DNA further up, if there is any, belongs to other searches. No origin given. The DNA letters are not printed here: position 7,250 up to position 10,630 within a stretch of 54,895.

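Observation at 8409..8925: REP-like palindromes occupy, in frame, the place of the SAM-binding motif of the methyltransferase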

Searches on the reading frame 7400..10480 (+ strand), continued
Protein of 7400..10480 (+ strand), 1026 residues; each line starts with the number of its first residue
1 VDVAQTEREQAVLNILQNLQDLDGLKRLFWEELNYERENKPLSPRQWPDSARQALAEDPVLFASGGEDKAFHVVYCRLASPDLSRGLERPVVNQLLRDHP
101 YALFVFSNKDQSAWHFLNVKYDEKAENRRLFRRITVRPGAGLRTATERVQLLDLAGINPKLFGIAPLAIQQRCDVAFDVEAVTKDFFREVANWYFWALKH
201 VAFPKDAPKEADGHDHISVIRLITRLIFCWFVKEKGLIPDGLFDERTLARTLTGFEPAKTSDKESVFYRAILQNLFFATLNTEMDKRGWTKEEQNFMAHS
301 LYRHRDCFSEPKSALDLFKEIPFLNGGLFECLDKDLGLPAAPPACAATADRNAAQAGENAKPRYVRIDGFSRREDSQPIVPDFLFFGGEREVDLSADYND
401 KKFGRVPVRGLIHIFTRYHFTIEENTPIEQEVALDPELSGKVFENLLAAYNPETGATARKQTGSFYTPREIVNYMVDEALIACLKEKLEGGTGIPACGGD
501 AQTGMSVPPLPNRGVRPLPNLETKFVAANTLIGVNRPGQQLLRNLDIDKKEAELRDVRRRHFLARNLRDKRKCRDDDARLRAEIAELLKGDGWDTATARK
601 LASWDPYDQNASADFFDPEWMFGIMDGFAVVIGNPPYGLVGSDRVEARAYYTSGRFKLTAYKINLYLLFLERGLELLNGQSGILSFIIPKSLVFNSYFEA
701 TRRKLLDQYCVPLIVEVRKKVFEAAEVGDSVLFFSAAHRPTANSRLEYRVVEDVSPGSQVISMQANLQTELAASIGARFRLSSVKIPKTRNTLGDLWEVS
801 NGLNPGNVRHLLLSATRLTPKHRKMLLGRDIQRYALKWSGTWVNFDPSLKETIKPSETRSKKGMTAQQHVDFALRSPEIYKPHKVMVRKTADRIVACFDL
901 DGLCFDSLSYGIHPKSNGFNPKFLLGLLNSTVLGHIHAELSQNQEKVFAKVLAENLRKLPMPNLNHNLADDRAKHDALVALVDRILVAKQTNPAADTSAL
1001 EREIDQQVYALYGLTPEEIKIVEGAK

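Call 15: find_encoding_contigs(protein=P0001, flank=3000, max_places=10)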
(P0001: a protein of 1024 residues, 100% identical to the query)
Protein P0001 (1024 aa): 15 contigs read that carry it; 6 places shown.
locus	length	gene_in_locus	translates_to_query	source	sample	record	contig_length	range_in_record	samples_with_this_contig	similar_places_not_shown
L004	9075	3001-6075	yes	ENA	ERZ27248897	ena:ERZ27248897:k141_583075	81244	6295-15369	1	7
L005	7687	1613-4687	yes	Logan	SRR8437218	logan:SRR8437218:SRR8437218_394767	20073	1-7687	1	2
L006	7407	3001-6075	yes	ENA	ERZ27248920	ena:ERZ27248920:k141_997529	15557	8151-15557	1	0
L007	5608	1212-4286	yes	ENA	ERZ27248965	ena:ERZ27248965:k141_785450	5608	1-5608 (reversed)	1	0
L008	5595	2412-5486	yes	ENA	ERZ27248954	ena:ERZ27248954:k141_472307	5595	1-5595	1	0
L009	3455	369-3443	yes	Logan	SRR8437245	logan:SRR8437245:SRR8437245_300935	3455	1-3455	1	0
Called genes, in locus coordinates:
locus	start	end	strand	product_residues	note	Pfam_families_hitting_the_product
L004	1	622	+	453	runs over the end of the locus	PF05201:GlutR_N, PF01488:Shikimate_DH, PF00745:GlutR_dimer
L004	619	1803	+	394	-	PF04055:Radical_SAM, PF13353:Fer4_12 (weak), PF13186:SPASM (weak)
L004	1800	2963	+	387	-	PF04055:Radical_SAM, PF13353:Fer4_12 (faint), PF13186:SPASM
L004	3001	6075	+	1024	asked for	PF02384:N6_Mtase (faint), PF07669:Eco57I, PF12950:TaqI_C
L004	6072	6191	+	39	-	-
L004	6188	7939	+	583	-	PF02463:SMC_N, PF13175:AAA_15, PF13476:AAA_23 (weak), PF13175:AAA_15, PF13304:AAA_21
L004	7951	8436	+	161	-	PF07505:DUF5131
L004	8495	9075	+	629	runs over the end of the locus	PF10592:AIPR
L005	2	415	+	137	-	?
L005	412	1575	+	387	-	PF04055:Radical_SAM, PF13353:Fer4_12 (faint), PF13186:SPASM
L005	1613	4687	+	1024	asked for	PF02384:N6_Mtase (faint), PF07669:Eco57I, PF12950:TaqI_C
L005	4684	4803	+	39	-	-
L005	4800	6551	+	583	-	PF02463:SMC_N, PF13175:AAA_15, PF13476:AAA_23 (weak), PF13175:AAA_15, PF13304:AAA_21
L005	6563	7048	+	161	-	PF07505:DUF5131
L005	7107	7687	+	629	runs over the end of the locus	PF10592:AIPR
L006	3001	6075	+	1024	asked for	PF02384:N6_Mtase (faint), PF07669:Eco57I, PF12950:TaqI_C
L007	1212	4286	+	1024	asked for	PF02384:N6_Mtase (faint), PF07669:Eco57I, PF12950:TaqI_C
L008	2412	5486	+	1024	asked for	PF02384:N6_Mtase (faint), PF07669:Eco57I, PF12950:TaqI_C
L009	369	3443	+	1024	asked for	PF02384:N6_Mtase (faint), PF07669:Eco57I, PF12950:TaqI_C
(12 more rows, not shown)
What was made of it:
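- The methyltransferase allele (exact protein) is on 15 contigs, from at least 6 assemblies among the places shown, made with two assembly pipelines (call 15). The identical junction is present in 15 contigs, from at least 6 assemblies among the places shown, made with k=141 MEGAHIT-style and Logan pipelines (call 15).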

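Call 24: search_protein_families(library=padloc, proteins=[P0004, L003:5210-8557:+, L003:225-1247:+], max_evalue=0.00001)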
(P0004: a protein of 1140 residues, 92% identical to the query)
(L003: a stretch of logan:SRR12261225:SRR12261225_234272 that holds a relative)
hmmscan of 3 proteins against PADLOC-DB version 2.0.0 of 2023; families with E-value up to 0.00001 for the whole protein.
P0004 (1140 aa): 29 families (the best 25 are shown)
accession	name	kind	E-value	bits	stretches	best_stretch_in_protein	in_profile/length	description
PDLC03601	REase_MTase_IIG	-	3e-54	182.3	2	393-558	327-482/1110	Type IIG restriction enzyme-methyltransferase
PDLC03612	REase_MTase_IIG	-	1e-53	180.9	3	1001-1138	1106-1245/1247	Type IIG restriction enzyme-methyltransferase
PDLC03596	REase_MTase_IIG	-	2e-45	153.2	3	617-863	578-795/1148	Type IIG restriction enzyme-methyltransferase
PDLC03235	MTase_II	-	7.8e-28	95.7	1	778-886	245-352/648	Type II methyltransferase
PDLC03604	REase_MTase_IIG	-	5.4e-27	92.2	2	778-886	533-644/1011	Type IIG restriction enzyme-methyltransferase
PDLC03335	MTase_II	-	2.7e-21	73.9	1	773-886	189-301/607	Type II methyltransferase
PDLC03609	REase_MTase_IIG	-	1.9e-16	57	1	778-886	556-660/1066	Type IIG restriction enzyme-methyltransferase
PDLC03628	REase_MTase_IIG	-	4.8e-15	52.7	1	534-687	492-631/1100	Type IIG restriction enzyme-methyltransferase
PDLC03629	REase_MTase_IIG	-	2.1e-13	47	1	779-885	570-684/1182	Type IIG restriction enzyme-methyltransferase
PDLC02643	DrmMI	-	2.4e-13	46.9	0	537-748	602-769/1347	DrmMI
PDLC03226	MTase_II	-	1.7e-11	41.5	0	778-888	127-233/579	Type II methyltransferase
PDLC03348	MTase_II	-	2.1e-11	41.1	0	1031-1134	613-706/727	Type II methyltransferase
PDLC02638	DrmMI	-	8.6e-11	38.7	1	536-727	599-757/935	DrmMI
PDLC02529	PglX|PglXI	-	9.4e-10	34.8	0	780-870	358-450/1189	PglX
PDLC03622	REase_MTase_IIG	-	5.3e-09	32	1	534-652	512-621/1524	Type IIG restriction enzyme-methyltransferase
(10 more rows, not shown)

L003:5210-8557:+ (1116 aa): 32 families (the best 25 are shown)
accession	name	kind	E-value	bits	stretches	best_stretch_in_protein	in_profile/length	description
PDLC01075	C3a139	-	1.2e-80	270.2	1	5-967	3-829/948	HKD+Snf2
PDLC02623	DrmD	-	1.9e-36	123.2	1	700-870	518-672/1040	DrmD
PDLC02621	DrmD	-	5e-33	112.4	1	579-862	388-671/1040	DrmD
PDLC02193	PLD_Helicase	-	4.9e-26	89.2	1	669-860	643-836/905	-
PDLC02619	DrmD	-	1.2e-25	87.8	1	583-832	290-545/872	DrmD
PDLC00659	HmaA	-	4.1e-25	85.8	1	507-822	321-613/1176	SNF2 helicase / DEAD-box helicase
PDLC02504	BrxHI|BrxHII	-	3.2e-23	79.6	1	587-876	369-635/971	BrxHII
PDLC02500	BrxHI|BrxHII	-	6.5e-22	75.9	1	697-866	464-619/933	BrxHI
PDLC02620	DrmD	-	6.6e-16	55.4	1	712-834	483-591/1060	DrmD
PDLC02632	DrmD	-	8.7e-16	55.5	1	713-838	521-643/662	DrmD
PDLC02572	DrmA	-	1.3e-15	54.5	1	581-828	387-630/1043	DrmA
PDLC02633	DrmD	-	2.6e-15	53.5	1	715-835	528-644/839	DrmD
PDLC02625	DrmD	-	7.3e-15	52.6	1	588-865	148-417/792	DrmD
PDLC02843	DpdE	-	2.9e-14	50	1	694-819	548-663/1091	DpdE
PDLC02853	DpdE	-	4.6e-14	49.4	1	692-825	465-604/985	DpdE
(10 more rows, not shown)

L003:225-1247:+ (340 aa): 10 families
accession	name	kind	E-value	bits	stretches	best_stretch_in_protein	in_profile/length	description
PDLC04819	PDC-S02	-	2.4e-137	455.7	1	8-334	4-331/334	-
PDLC04815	PDC-S02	-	8.2e-77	256.8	1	9-333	3-342/346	-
PDLC04806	PDC-S02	-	1.3e-38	131.1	1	17-331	11-322/324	-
PDLC04824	PDC-S02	-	2.4e-17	61.1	1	10-203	5-201/308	-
PDLC04796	PDC-S02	-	1e-15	55.6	1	164-313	210-361/390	-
PDLC03657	mREase_IV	-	5.4e-13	46.9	1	169-312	143-294/317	Type IV methyl-directed restriction enzyme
PDLC03448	REase_II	-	1.1e-12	44.9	1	7-162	264-418/857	Type II restriction enzyme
PDLC04799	PDC-S02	-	7.2e-11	39.8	1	48-204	44-202/308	-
PDLC00631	ZorD1|ZorD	-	3.4e-07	26.4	1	178-312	926-1063/1071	"SWI2/SNF2 helicase, Mrr-like nuclease"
PDLC03663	mREase_IV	-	1.5e-06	25.2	1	200-314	413-528/544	Type IV methyl-directed restriction enzyme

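Call 25: search_protein_families(library=ncbifam, proteins=[P0004, L003:5210-8557:+], max_evalue=0.00001)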
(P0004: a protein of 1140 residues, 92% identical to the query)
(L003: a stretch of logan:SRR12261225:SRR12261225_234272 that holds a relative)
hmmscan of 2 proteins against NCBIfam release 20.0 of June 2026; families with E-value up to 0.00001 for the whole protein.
P0004 (1140 aa): 2 families
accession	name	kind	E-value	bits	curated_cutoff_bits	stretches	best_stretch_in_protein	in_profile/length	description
NF033455.1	BREX_6_MTaseX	exception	4.4e-09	34.4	900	0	780-877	555-645/1319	BREX-6 system adenine-specific DNA-methyltransferase PglX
NF033451.1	BREX_2_MTaseX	equivalog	4e-08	31.5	400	0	534-573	222-261/1185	BREX-2 system adenine-specific DNA-methyltransferase PglX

L003:5210-8557:+ (1116 aa): 7 families
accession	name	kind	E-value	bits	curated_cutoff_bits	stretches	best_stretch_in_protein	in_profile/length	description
NF042964.1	phospholipD_antiphage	equivalog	9.3e-44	150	1100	2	562-865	570-833/895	phospholipase D-like domain-containing anti-phage protein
NF038317.1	DISARM_DrmD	equivalog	3.2e-41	141.6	610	1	562-866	360-658/1021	DISARM system SNF2-like helicase DrmD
NF038318.1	DISARM_DrmD_b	equivalog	5.3e-26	91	950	1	583-832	287-542/868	DISARM system SNF2-like helicase DrmD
NF041062.1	DpdE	equivalog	5.2e-20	71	500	1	666-826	504-648/1048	protein DpdE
NF003426.0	PRK04914.1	equivalog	1.4e-11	43.4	576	1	769-824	541-596/959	RNA polymerase-associated protein RapA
NF058637.1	helic_SCO1167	equivalog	4.2e-09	35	1200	0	693-823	759-878/932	SCO1167/SCO6262 family helicase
NF010337.0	PRK13766.1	equivalog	2.3e-08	32.7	610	1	698-818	353-467/781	Hef nuclease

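Call 30: search_protein_families(library=pfam, proteins=[P0022], max_evalue=0.01)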
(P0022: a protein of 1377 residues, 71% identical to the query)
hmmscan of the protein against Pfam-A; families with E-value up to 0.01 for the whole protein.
P0022 (1377 aa): 4 families
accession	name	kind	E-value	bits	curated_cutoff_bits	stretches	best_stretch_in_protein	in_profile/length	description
PF07669.17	Eco57I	-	1.8e-31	110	25.3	1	806-1065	1-171/171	Eco57I restriction-modification methylase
PF12950.13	TaqI_C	-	2.2e-13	50.9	26.5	1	1188-1309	2-118/118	TaqI-like C-terminal specificity domain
PF02384.22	N6_Mtase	-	4.5e-12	46.3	20.4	1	964-1109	119-263/311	N-6 DNA Methylase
PF01797.21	Y1_Tnp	-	0.0058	17.2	23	0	575-664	24-119/121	Transposase IS200 like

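Call 35: find_encoding_contigs(protein=P0025, flank=10000, max_places=2)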
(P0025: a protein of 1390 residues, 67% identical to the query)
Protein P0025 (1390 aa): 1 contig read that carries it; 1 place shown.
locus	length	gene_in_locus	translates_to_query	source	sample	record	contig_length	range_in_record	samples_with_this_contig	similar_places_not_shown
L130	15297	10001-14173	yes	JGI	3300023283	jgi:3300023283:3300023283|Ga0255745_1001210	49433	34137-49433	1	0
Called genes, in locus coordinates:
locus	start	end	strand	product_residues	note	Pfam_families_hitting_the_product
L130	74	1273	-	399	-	PF14559:TPR_19 (weak), PF13424:TPR_12, PF13428:TPR_14 (weak), PF13432:TPR_16, PF14559:TPR_19 (weak), PF00515:TPR_1 (weak), PF07719:TPR_2 (weak), PF23914:TPR_CcmH_CycH, +14 more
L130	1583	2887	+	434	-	PF00595:PDZ, PF13180:PDZ_2 (weak), PF17820:PDZ_6, PF03572:Peptidase_S41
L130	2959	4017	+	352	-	PF00814:TsaD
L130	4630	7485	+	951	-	PF00989:PAS (weak), PF08448:PAS_4 (weak), PF00989:PAS, PF08448:PAS_4 (weak), PF08447:PAS_3, PF00512:HisKA, PF02518:HATPase_c, PF00072:Response_reg, +4 more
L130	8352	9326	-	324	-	PF00589:Phage_integrase (weak)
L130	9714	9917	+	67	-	PF12728:HTH_17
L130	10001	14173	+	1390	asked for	PF07669:Eco57I, PF02384:N6_Mtase, PF12950:TaqI_C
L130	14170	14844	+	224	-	PF05635:23S_rRNA_IVP (weak)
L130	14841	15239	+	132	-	-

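Call 36: find_encoding_contigs(protein=P0022, flank=5000, max_places=2)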
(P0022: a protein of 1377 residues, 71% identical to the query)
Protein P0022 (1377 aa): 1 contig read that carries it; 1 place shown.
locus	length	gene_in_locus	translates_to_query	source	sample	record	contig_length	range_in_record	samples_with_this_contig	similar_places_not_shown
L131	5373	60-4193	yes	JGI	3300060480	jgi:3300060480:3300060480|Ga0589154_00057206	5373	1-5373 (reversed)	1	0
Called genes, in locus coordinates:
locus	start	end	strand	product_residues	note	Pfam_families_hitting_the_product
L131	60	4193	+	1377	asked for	PF07669:Eco57I, PF02384:N6_Mtase (weak), PF12950:TaqI_C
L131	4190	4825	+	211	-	PF04343:DUF488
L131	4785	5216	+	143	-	PF04343:DUF488, PF22751:DUF488-N3a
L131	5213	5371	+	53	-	?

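Call 37: find_encoding_contigs(protein=P0028, flank=5000, max_places=2)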
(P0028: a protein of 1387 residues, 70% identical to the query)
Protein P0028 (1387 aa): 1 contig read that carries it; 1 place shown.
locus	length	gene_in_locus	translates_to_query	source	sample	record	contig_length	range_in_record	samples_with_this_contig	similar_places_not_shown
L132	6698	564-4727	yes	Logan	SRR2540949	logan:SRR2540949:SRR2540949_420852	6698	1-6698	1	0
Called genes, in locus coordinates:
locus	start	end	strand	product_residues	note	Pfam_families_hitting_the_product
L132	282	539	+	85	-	PF12728:HTH_17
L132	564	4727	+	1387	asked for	PF07669:Eco57I, PF02384:N6_Mtase (weak), PF12950:TaqI_C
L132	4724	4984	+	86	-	PF14076:DUF4258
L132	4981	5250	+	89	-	PF10049:DUF2283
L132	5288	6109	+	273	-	PF13428:TPR_14 (faint), PF00515:TPR_1 (faint), PF07719:TPR_2 (faint), PF13414:TPR_11 (faint), PF14559:TPR_19 (weak)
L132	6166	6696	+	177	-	?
